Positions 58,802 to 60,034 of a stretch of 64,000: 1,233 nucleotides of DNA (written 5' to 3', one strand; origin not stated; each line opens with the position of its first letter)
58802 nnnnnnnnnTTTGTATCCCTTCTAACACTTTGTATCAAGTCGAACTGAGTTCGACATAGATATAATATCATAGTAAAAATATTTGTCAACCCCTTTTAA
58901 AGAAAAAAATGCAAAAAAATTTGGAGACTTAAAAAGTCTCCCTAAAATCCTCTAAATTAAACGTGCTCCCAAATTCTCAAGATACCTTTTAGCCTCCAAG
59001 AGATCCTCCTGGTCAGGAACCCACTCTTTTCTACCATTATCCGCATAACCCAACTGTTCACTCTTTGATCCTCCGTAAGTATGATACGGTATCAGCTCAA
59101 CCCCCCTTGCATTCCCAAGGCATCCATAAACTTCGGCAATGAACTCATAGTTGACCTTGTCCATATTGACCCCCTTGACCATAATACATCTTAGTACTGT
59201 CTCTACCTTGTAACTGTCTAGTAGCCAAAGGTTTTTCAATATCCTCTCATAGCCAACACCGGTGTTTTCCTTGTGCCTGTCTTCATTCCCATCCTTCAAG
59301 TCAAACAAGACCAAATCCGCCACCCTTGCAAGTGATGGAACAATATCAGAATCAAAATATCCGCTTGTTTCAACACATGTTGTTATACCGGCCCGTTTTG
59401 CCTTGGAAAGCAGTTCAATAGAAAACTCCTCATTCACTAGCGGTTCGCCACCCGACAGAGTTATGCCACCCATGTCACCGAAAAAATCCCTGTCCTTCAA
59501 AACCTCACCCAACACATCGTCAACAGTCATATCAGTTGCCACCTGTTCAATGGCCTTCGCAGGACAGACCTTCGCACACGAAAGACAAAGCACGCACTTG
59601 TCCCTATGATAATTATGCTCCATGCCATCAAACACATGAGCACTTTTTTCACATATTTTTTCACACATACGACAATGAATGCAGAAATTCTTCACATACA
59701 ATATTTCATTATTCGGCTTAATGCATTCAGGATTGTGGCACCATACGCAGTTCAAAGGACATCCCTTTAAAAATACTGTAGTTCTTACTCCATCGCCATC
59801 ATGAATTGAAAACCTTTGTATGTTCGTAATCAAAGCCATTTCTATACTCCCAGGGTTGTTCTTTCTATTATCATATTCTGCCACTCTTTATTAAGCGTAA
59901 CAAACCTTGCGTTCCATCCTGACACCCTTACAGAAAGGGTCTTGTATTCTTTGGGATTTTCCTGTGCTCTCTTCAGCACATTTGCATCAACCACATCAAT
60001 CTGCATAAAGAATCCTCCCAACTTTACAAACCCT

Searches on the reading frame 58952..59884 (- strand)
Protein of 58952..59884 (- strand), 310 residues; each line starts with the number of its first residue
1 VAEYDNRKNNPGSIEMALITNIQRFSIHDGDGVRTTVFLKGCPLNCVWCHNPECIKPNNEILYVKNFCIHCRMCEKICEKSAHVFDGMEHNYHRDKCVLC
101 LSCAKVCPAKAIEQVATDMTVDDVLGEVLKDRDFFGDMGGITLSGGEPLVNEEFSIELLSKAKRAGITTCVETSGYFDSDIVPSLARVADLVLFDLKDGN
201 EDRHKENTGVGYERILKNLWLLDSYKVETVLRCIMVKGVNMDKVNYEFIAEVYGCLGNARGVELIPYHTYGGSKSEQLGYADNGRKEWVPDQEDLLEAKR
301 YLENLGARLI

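Call 52: search_protein_families(library=pfam, proteins=[window:58952-59884:-], max_evalue=0.00001)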
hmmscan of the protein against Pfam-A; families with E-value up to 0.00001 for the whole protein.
window:58952-59884:- (310 aa): 5 families
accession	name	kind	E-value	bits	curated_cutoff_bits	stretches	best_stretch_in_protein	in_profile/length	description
PF04055.27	Radical_SAM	-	3e-15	57.2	29.5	1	107-244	14-159/166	Radical SAM superfamily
PF13353.11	Fer4_12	-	2.2e-13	51.1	22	1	29-184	2-100/137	4Fe-4S single cluster domain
PF00037.32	Fer4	-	7.8e-09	35.4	21.1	1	93-113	4-24/24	4Fe-4S binding domain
PF12837.12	Fer4_6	-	7.9e-08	32.3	25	0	94-112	6-24/24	4Fe-4S binding domain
PF12838.12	Fer4_7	-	1.5e-06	29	27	1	68-111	2-52/52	4Fe-4S dicluster domain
